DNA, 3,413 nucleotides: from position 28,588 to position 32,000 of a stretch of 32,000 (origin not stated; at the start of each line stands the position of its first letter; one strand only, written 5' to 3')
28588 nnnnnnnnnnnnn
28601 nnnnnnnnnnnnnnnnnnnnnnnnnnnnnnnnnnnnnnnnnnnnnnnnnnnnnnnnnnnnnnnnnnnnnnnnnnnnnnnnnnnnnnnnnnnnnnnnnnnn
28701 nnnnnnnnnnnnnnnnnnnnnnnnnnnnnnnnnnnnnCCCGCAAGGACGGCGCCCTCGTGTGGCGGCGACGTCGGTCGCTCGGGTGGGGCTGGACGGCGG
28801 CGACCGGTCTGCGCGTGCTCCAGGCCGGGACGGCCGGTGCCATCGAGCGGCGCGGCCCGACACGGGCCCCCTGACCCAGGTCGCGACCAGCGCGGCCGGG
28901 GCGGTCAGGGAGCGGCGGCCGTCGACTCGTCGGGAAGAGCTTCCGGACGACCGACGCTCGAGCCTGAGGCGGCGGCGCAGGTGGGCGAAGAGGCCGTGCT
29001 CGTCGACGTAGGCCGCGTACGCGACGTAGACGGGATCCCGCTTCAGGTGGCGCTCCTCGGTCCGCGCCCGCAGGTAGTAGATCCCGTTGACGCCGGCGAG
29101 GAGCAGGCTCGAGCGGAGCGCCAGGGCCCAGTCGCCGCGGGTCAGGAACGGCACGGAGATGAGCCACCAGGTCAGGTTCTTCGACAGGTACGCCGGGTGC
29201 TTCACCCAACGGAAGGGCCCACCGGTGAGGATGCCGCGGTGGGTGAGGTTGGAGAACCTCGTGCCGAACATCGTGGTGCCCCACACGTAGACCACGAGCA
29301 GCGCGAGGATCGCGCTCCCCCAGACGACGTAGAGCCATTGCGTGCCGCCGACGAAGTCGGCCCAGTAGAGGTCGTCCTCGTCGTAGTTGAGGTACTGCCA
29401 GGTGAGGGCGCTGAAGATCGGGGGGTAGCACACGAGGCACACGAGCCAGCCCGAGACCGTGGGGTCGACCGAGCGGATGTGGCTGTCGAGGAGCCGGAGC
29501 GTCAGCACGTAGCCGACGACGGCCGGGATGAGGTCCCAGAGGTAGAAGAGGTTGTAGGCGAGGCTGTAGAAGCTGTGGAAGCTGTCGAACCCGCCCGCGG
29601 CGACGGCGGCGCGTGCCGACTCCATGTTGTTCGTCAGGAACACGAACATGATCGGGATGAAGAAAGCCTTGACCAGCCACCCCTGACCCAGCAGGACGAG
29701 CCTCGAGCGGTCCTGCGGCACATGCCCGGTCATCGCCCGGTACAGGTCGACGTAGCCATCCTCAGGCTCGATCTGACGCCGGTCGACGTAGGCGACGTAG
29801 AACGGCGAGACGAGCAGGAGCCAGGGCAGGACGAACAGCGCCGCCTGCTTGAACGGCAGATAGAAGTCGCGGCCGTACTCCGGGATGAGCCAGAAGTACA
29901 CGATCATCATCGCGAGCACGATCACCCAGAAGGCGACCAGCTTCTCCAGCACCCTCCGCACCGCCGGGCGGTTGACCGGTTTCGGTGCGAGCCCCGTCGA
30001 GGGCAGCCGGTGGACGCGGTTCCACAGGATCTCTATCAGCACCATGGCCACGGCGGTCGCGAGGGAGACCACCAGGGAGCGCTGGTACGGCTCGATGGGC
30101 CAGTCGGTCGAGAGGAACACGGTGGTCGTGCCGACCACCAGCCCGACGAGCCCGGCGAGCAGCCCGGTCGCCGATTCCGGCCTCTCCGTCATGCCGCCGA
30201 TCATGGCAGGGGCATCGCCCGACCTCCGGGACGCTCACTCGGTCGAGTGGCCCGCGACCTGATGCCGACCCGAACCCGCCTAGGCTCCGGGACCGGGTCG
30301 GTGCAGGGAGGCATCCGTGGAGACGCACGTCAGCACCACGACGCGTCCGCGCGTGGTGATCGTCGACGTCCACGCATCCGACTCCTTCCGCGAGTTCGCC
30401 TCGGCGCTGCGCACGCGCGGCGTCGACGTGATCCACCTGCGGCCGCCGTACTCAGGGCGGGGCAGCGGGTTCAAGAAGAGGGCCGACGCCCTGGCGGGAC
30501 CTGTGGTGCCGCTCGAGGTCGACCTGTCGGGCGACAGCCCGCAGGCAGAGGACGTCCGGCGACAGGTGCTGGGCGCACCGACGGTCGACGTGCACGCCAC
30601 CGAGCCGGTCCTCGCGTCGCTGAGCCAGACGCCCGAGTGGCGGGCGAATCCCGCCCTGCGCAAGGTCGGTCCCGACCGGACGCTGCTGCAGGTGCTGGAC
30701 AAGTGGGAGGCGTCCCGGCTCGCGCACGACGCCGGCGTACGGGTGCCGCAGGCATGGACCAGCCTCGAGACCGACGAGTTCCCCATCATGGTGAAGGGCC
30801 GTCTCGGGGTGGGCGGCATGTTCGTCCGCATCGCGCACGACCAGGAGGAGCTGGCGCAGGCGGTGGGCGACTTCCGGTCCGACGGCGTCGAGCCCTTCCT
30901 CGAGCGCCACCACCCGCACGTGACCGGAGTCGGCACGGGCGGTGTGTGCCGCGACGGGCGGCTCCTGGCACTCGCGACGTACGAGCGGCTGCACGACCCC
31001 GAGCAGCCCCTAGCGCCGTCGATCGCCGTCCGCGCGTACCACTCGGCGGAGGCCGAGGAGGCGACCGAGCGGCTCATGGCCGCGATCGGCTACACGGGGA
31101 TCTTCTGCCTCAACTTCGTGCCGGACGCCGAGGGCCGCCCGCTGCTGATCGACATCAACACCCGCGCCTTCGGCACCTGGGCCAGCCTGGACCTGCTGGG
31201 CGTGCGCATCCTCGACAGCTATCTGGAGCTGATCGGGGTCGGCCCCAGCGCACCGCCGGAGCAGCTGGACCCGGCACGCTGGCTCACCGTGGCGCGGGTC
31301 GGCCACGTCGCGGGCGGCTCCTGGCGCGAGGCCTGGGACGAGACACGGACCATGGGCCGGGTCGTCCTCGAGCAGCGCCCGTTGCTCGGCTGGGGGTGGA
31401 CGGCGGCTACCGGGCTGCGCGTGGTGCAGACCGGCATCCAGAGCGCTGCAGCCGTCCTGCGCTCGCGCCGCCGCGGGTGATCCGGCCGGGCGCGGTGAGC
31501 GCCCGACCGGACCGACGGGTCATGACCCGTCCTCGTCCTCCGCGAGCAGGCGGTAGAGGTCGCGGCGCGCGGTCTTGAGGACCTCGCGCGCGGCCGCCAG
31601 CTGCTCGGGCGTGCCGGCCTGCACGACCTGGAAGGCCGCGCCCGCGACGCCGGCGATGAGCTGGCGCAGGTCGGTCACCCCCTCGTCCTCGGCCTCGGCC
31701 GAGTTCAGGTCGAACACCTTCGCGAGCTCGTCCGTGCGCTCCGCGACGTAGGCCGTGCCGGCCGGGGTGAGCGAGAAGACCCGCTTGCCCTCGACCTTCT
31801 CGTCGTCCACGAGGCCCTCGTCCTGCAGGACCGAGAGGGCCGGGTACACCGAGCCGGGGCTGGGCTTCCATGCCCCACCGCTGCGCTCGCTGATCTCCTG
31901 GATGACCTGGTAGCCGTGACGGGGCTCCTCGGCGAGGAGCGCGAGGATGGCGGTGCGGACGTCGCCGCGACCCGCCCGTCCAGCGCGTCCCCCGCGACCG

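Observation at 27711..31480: Two 387-aa ATP-grasp paralogs bracketing a ~10-TM ICMT-family methyltransferase: candidate uncharacterised carboxylate-modifying membrane module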

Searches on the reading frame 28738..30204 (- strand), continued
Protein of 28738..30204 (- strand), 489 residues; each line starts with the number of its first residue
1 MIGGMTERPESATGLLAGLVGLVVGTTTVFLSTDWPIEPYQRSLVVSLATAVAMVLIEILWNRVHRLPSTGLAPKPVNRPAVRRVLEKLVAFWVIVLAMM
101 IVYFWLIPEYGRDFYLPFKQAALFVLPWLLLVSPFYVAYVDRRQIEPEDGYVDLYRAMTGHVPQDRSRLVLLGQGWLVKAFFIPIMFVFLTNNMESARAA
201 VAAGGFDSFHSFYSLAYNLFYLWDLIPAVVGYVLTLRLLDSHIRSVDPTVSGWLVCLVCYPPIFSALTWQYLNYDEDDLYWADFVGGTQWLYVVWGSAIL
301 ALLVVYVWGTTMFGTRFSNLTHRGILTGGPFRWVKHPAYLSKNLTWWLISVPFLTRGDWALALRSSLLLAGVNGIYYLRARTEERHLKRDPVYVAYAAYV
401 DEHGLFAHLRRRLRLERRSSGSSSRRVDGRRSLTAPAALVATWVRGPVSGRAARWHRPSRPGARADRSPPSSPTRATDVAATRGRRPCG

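Call 58: predict_structure(alignment_id=A5)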
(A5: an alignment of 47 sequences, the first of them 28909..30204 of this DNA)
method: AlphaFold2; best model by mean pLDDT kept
length: 432 residues; sequences in the alignment: 47
mean_pLDDT: 84.5   pTM: 0.84
mean pLDDT of the five models: 84.5, 81.4, 81.2, 81.2, 80.2
residues with pLDDT >= 90: 222; 70-90: 140; 50-70: 55; < 50: 15
segments of 3 or more residues with pLDDT < 50: 1-5, 320-322, 430-432
pLDDT, mean of each block of 10 residues (from residue 1): 56 82 97 96 97 92 81 91 97 96 92 95 96 94 92 97 93 88 93 94 93 94 93 65 59 78 73 60 84 94 92 73 61 84 87 72 83 86 84 88 91 72 57 47
secondary structure, 60 per line:
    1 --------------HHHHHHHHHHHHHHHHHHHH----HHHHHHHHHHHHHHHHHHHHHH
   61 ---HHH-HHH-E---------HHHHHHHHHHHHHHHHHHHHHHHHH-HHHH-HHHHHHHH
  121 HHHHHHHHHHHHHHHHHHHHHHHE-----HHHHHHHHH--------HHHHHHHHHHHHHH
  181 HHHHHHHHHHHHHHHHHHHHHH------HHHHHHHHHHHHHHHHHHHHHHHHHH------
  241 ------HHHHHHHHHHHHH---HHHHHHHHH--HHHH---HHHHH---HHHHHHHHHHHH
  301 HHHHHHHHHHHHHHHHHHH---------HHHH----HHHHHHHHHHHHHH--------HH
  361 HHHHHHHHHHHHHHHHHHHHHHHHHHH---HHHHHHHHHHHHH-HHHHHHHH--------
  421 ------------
elements in order: H15-34 H39-60 H82-106 H108-111 H113-143 H150-158 H167-202 H209-234 H247-259 H263-271 H274-277 H281-285 H289-319 H329-332 H337-350 H359-387 H391-403 H405-412
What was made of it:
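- Checked: The AF2 model (pLDDT 84.5) shows about 10 long helices (call 58).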

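Call 61: fold_search(model_id=the predicted structure, library=pdb)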
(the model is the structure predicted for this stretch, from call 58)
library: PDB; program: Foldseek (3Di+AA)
matches with E <= 10: 148; with E <= 0.001: 0
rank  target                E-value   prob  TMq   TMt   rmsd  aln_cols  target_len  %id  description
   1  8xku_G                3.3e-01  0.57  0.22  0.31  20.6       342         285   17  Cryo-EM structure of the Ycf2-FtsHi motor complex from Arabidopsis in ATP-bound state (released 2024-09-11)
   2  8f7n                  7.3e-01  0.06  0.09  0.10  41.4       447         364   10  Crystal structure of chemoreceptor McpZ ligand sensing domain (released 2023-07-05)
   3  6idp                  8.2e-01  0.14  0.20  0.20  16.5       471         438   11  Crystal structure of Vibrio cholerae MATE transporter VcmN in the straight form (released 2019-01-16)
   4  5zk8                  8.6e-01  0.09  0.13  0.14  24.2       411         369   10  Crystal structure of M2 muscarinic acetylcholine receptor bound with NMS (released 2018-11-21)
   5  7ezc_B                8.6e-01  0.08  0.12  0.13  29.8       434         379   12  Adenosine A2a receptor mutant-I92N (released 2022-04-13)
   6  7qho_D                1.1e+00  0.12  0.18  0.14  20.1       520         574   11  Cytochrome bcc-aa3 supercomplex (respiratory supercomplex III2/IV2) from Corynebacterium glutamicum (as isolated) (released 2022-05-18)
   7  8e9i_M                1.2e+00  0.11  0.19  0.17  21.9       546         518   12  Mycobacterial respiratory complex I, semi-inserted quinone (released 2022-10-12)
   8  6ids                  1.4e+00  0.06  0.14  0.14  22.4       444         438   10  Crystal structure of Vibrio cholerae MATE transporter VcmN D35N mutant (released 2019-01-16)
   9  8zgz                  1.5e+00  0.07  0.12  0.12  20.8       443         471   15  Cryo-EM structure of inward state Anhydromuropeptide permease (AmpG) (released 2025-05-21)
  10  7awn                  1.6e+00  0.04  0.11  0.12  24.8       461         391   14  Structure of the thermostabilized EAAT1 cryst mutant in complex with rubidium and barium and the allosteric inhibitor UC (released 2021-10-13)
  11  6krz_B                1.7e+00  0.08  0.12  0.15  17.4       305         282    9  Crystal structure of the human adiponectin receptor 1 D208A mutant (released 2020-08-19)
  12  5lwy_A                1.8e+00  0.08  0.12  0.17  17.2       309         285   11  Revised crystal structure of the human adiponectin receptor 2 in complex with a C18 free fatty acid (released 2017-03-22)
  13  9qja_A                1.8e+00  0.08  0.16  0.15  21.7       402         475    9  Structure of the transmembrane domain of full-length Ist2 at low resolution (released 2025-09-03)
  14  9eah_A                1.9e+00  0.07  0.13  0.14  25.3       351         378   11  Structure of nanobody AT209 in complex with the olmesartan-bound angiotensin II type I receptor (AT1R) (released 2025-03-05)
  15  5ax0                  2.1e+00  0.09  0.12  0.20  19.8       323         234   12  Crystal Structure of the Cell-Free Synthesized Membrane Protein, Acetabularia Rhodopsin I, at 1.52 angstrom (released 2015-08-26)
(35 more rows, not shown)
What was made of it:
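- On ICMT family (PF04140): Foldseek of the whole model against the PDB found nothing at E <= 1e-3; the best hit was 8xku_G at E = 0.33 (call 61).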

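Call 67: find_encoding_contigs(protein=P0049, flank=6000, max_places=1)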
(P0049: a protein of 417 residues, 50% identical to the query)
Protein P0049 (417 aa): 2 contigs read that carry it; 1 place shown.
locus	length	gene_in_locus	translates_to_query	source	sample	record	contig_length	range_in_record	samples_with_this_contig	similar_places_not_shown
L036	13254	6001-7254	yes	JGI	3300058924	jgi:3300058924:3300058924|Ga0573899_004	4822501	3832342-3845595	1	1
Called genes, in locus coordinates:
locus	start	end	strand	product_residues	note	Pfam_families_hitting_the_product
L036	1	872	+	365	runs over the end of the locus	PF01547:SBP_bac_1, PF13416:SBP_bac_8, PF13531:SBP_bac_11 (faint), PF13343:SBP_bac_6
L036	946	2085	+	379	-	PF02463:SMC_N (faint), PF00005:ABC_tran, PF13304:AAA_21 (faint), PF08402:TOBE_2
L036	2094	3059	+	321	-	PF00528:BPD_transp_1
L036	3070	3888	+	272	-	PF00528:BPD_transp_1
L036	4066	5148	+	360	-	-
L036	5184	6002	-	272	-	-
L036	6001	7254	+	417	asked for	PF04140:ICMT (weak)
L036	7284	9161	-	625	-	PF05359:DUF748 (faint), PF05170:AsmA (weak)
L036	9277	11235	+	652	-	PF16177:ACAS_N (weak), PF00501:AMP-binding, PF13193:AMP-binding_C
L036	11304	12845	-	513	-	PF06863:DUF1254, PF06742:DUF1214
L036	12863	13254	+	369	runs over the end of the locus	PF12625:Arabinose_bd, PF00165:HTH_AraC (faint), PF12833:HTH_18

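Call 68: find_encoding_contigs(protein=P0038, flank=6000, max_places=1)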
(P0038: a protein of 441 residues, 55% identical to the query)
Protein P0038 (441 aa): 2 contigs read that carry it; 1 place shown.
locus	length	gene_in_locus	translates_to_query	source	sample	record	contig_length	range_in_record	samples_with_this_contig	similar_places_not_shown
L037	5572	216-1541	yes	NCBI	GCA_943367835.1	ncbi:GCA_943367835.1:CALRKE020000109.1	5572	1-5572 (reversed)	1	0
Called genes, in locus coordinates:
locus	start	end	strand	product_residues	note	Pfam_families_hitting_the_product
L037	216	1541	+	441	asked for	PF04140:ICMT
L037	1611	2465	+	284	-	PF00106:adh_short, PF01370:Epimerase (weak), PF08659:KR, PF13561:adh_short_C2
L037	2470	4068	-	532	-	PF01471:PG_binding_1 (weak)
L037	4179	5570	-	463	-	?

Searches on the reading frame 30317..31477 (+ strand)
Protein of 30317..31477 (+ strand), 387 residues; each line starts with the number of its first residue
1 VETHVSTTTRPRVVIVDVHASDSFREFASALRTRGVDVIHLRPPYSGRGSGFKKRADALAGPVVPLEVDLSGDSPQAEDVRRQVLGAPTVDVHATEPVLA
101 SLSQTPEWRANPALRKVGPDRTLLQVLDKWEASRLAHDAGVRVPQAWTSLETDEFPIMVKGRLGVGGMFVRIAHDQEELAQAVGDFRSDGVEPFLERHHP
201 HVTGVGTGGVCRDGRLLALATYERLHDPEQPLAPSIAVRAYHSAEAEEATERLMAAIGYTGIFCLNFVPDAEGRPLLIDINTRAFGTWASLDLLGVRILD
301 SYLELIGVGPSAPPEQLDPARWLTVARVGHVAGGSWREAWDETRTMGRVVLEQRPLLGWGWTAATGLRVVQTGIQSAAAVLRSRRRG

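Call 4: search_protein_families(library=pfam, proteins=[window:30317-31477:+], max_evalue=1)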
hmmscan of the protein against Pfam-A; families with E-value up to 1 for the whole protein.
window:30317-31477:+ (387 aa): 4 families
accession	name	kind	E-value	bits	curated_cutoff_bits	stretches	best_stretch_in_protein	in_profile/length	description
PF02655.19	ATP-grasp_3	-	2.3e-05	25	23.2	1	128-183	3-60/160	ATP-grasp domain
PF02786.22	CPSase_L_D2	-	0.00011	22.3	19.8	1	147-183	31-67/211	Carbamoyl-phosphate synthase L chain, ATP binding domain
PF15632.11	ATPgrasp_Ter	-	0.0025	18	29.1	1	242-304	45-106/131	ATP-grasp in the biosynthetic pathway with Ter operon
PF14397.11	ATPgrasp_ST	-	0.32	10.6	31.4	0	115-153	8-46/278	Sugar-transfer associated ATP-grasp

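Call 5: search_protein_families(library=ncbifam, proteins=[window:30317-31477:+], max_evalue=1)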
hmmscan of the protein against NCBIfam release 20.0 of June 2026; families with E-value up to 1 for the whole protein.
window:30317-31477:+ (387 aa): 15 families
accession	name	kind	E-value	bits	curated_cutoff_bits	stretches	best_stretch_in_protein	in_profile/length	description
NF009554.0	PRK12999.1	equivalog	3.8e-07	28.3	965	2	114-186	104-188/1147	pyruvate carboxylase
NF009404.0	PRK12767.1-3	equivalog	6.7e-05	21.9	316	1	125-183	108-175/344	carbamoyl phosphate synthase-like protein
NF006367.0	PRK08591.1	subfamily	0.00025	19.9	597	2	154-188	152-186/451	acetyl-CoA carboxylase biotin carboxylase subunit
NF009402.0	PRK12767.1-1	equivalog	0.00058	18.8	218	1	125-287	112-279/329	carbamoyl phosphate synthase-like protein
NF009471.0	PRK12833.1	equivalog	0.00076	18.1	686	1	116-183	105-184/467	acetyl-CoA carboxylase biotin carboxylase subunit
NF053643.1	Ddl_archaea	equivalog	0.001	18.1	500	1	151-287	136-275/367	putative pseudomurein biosynthesis ATP-grasp protein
TIGR00514.1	accC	equivalog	0.0012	17.8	626.5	1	154-188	152-186/449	acetyl-CoA carboxylase biotin carboxylase subunit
TIGR01369.1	CPSaseII_lrg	equivalog_domain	0.008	13.8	1027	1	144-287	694-844/1052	carbamoyl-phosphate synthase (glutamine-hydrolyzing) large subunit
NF009405.0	PRK12767.1-4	equivalog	0.027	13.5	390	1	122-195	106-185/320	carbamoyl phosphate synthase-like protein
NF006406.0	PRK08654.1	equivalog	0.033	12.7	739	1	151-185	149-183/499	acetyl-CoA carboxylase biotin carboxylase subunit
NF004676.0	PRK06019.1-2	equivalog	0.035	13.1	387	1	233-284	225-275/363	5-(carboxyamino)imidazole ribonucleotide synthase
NF004085.0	PRK05586.1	equivalog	0.054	12.4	723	1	153-188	151-186/448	acetyl-CoA carboxylase biotin carboxylase subunit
NF005315.0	PRK06849.1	equivalog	0.077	12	406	1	181-313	175-302/389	hypothetical protein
NF005525.0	PRK07178.1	equivalog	0.1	11.2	768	1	128-190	114-187/471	acetyl-CoA carboxylase biotin carboxylase subunit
NF009780.0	PRK13278.1-5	equivalog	0.12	11.3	556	1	132-191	128-187/361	formate--phosphoribosylaminoimidazolecarboxamide ligase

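Call 74: search_dna_similar(query=window:30317-31477:+, collection=plasmids, mode=protein, max_evalue=0.00001, max_rows=15)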
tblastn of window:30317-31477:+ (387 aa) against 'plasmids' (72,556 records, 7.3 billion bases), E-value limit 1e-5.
No match.
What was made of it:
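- Tried and rejected: tblastn of AG2 against 72,556 plasmids found no match (call 74).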

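Call 88: list_cluster_members(proteins=[P0001, window:30317-31477:+, P0018, window:28738-30204:-, window:25084-26778:-])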
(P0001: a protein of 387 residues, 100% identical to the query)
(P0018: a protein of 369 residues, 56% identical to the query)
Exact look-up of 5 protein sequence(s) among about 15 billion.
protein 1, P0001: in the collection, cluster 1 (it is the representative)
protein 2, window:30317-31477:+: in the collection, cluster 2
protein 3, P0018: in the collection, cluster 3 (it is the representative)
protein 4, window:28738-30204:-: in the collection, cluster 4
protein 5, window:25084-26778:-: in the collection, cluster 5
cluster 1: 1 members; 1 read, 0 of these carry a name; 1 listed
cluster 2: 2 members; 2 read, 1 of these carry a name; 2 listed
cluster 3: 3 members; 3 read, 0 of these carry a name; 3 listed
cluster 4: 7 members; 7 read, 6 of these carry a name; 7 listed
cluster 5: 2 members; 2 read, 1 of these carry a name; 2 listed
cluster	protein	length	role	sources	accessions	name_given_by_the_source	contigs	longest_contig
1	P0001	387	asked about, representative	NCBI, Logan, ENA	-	-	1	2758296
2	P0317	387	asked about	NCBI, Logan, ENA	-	-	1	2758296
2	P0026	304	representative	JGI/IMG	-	hypothetical protein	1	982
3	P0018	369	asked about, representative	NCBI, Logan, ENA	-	-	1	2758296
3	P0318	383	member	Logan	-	-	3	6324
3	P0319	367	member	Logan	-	-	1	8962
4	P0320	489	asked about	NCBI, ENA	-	-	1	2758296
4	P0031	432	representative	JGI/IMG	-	protein-S-isoprenylcysteine O-methyltransferase Ste14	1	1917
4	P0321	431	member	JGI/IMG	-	isoprenylcysteine carboxyl methyltransferase (ICMT) family protein YpbQ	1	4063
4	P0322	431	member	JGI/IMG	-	isoprenylcysteine carboxyl methyltransferase (ICMT) family protein YpbQ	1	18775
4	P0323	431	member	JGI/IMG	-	isoprenylcysteine carboxyl methyltransferase (ICMT) family protein YpbQ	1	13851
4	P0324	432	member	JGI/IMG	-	protein-S-isoprenylcysteine O-methyltransferase Ste14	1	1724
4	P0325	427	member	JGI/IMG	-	protein-S-isoprenylcysteine O-methyltransferase Ste14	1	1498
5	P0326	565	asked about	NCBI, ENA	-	-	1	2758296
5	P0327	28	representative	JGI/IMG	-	hypothetical protein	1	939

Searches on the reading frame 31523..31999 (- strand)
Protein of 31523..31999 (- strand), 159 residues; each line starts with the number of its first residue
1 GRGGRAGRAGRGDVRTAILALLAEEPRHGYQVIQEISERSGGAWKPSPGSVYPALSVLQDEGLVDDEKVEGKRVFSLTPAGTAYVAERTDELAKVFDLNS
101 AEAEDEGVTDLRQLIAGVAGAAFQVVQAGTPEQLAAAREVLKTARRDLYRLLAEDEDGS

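Call 79: search_protein_families(library=pfam, proteins=[window:31523-31999:-], max_evalue=0.0001)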
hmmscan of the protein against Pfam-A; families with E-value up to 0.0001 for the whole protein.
window:31523-31999:- (159 aa): 1 family
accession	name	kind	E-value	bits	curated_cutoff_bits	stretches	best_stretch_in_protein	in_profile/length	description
PF03551.20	PadR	-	5.7e-20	71.5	27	1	18-86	1-74/75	Transcriptional regulator PadR-like family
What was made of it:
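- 31520..32000 (-): PadR-family regulator, running off the window end. In relatives it lies directly upstream of MT on the same strand. Pfam PadR, 71.5 bits (call 79).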
